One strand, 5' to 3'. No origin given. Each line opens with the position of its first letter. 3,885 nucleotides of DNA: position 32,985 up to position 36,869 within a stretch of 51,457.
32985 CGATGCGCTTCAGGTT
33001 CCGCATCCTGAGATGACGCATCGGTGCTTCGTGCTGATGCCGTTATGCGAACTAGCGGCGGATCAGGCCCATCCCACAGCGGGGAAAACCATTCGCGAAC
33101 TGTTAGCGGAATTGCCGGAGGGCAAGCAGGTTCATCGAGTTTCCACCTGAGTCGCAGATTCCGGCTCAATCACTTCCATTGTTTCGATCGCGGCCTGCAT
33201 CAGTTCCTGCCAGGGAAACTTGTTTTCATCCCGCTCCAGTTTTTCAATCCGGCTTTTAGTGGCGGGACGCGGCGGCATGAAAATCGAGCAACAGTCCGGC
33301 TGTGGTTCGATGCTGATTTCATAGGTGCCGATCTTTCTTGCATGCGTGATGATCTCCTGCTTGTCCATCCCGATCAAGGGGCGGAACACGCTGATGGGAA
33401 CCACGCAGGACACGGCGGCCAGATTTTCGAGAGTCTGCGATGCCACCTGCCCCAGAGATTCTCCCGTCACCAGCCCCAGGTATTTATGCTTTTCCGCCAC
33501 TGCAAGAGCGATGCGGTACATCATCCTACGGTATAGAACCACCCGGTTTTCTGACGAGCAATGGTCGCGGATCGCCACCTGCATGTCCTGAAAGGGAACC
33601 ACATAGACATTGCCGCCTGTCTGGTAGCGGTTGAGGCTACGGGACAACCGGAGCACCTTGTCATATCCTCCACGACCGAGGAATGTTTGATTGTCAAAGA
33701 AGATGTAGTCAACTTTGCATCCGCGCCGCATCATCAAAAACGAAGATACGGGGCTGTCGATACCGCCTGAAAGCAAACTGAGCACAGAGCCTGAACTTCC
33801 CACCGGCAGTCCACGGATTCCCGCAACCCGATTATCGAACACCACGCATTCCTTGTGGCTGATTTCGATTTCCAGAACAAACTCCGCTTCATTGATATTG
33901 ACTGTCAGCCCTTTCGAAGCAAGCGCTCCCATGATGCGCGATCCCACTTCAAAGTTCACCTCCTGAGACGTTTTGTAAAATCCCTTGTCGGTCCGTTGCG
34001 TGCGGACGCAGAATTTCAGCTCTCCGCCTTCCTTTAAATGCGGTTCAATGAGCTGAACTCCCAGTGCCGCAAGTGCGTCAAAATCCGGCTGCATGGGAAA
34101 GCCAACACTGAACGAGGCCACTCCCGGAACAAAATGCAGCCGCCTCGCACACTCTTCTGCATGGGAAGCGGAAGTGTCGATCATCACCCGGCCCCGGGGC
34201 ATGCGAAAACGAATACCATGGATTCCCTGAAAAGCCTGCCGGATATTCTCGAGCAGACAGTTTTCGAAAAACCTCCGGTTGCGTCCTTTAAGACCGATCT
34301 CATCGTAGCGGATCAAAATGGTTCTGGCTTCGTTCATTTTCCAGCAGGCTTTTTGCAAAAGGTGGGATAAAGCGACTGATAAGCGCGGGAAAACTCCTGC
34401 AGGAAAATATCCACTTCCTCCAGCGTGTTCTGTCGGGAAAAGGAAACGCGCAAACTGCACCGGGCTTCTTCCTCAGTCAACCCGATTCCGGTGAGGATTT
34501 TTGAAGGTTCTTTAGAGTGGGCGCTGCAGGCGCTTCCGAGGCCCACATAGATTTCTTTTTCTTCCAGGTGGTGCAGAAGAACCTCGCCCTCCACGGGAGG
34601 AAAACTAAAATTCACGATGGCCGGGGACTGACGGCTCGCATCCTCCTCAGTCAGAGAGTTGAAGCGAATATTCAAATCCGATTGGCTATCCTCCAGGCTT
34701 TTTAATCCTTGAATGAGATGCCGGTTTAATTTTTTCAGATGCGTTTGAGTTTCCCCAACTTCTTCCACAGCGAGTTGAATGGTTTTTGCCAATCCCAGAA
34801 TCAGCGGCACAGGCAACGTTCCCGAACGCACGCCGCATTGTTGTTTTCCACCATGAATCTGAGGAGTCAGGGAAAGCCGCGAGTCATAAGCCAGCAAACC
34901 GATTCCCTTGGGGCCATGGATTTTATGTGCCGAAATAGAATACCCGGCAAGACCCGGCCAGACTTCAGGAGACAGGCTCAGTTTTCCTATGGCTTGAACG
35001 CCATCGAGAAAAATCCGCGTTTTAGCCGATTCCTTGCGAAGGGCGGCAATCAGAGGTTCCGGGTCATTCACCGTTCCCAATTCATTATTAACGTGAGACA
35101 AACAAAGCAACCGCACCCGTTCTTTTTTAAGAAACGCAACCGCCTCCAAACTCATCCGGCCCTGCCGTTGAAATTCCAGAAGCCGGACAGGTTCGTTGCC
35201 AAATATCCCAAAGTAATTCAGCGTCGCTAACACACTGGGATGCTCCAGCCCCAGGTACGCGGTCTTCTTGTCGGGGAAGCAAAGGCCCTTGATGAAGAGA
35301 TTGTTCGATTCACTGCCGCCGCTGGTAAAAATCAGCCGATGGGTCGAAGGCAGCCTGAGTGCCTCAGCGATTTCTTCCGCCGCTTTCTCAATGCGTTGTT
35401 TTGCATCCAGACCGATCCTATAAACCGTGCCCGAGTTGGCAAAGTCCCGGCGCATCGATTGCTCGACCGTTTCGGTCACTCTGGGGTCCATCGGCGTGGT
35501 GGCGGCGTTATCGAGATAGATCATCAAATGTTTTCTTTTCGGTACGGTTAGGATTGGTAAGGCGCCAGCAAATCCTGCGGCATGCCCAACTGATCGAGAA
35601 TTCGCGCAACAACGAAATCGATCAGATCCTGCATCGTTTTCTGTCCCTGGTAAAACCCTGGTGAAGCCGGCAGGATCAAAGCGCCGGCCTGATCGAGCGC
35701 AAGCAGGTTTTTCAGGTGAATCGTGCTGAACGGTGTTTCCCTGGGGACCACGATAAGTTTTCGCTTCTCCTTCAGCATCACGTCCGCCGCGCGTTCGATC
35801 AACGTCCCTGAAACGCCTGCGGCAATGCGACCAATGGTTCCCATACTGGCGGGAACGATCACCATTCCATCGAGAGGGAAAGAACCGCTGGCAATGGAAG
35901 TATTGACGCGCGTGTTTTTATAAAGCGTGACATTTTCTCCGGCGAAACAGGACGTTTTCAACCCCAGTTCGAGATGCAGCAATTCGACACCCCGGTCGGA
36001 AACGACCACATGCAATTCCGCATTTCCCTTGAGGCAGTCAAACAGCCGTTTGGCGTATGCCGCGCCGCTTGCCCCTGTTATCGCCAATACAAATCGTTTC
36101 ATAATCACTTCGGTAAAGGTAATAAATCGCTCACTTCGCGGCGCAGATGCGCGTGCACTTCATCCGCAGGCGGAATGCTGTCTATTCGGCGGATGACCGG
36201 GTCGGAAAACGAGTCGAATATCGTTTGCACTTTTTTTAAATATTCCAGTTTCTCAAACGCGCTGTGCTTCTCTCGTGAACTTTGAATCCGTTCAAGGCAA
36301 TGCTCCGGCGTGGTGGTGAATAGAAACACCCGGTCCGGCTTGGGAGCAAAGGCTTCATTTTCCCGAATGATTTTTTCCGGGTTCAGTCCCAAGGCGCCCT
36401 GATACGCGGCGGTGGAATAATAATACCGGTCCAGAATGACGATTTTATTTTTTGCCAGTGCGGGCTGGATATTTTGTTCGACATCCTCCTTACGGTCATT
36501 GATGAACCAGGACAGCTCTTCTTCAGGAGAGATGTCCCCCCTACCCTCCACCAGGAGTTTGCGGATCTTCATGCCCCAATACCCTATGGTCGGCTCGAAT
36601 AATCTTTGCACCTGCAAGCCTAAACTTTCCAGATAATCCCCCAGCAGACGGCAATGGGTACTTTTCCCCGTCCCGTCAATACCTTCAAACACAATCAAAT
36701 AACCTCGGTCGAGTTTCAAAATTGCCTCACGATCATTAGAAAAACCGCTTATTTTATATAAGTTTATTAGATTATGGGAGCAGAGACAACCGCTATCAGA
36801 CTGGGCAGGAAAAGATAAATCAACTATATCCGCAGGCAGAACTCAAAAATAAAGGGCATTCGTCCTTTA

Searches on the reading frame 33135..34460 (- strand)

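Call 16: search_protein_families(library=pfam, proteins=[window:33135-34460:-], max_evalue=0.00001)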
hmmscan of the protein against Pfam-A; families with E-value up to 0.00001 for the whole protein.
window:33135-34460:- (442 aa): 3 families
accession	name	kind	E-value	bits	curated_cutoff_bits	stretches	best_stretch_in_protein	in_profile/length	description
PF02568.20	ThiI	-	3.9e-70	235.9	20.5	1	221-415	1-195/197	Thiamine biosynthesis protein (ThiI)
PF22025.1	ThiI_fer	-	1.6e-20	73.7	25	1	47-118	1-72/72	ThiI ferredoxin-like domain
PF02926.22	THUMP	-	9.6e-09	36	20.6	1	126-208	3-82/84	THUMP domain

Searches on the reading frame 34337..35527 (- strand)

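Call 16: search_protein_families(library=pfam, proteins=[window:34337-35527:-], max_evalue=0.00001)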
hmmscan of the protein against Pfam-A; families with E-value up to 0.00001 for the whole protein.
window:34337-35527:- (397 aa): 1 family
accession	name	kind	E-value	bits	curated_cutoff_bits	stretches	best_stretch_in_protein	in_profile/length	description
PF00266.25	Aminotran_5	-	7.9e-51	173.6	21.5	1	3-375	1-371/371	Aminotransferase class-V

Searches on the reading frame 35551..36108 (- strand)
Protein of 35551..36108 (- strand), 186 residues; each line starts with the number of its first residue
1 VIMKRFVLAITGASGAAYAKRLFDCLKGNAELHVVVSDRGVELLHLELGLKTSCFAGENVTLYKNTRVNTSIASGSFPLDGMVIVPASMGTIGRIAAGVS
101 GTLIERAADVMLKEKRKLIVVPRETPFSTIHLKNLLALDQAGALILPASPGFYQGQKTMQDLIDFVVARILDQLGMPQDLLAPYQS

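Call 56: search_protein_families(library=pfam, proteins=[window:35551-36108:-], max_evalue=0.00001)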
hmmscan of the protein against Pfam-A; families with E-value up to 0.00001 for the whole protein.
window:35551-36108:- (186 aa): 1 family
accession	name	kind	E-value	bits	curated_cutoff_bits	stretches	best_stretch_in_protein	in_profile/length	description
PF02441.25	Flavoprotein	-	3.1e-41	141.1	22.7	1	4-174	1-162/162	Flavoprotein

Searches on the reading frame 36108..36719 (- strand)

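Call 56: search_protein_families(library=pfam, proteins=[window:36108-36719:-], max_evalue=0.00001)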
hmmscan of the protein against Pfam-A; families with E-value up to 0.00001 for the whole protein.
window:36108-36719:- (204 aa): 2 families
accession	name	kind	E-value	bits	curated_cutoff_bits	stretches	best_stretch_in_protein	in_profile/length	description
PF02223.23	Thymidylate_kin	-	5.4e-41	140.8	27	1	11-190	1-183/185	Thymidylate kinase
PF13521.12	AAA_28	-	5.8e-08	33.6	27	1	9-140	2-122/164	AAA domain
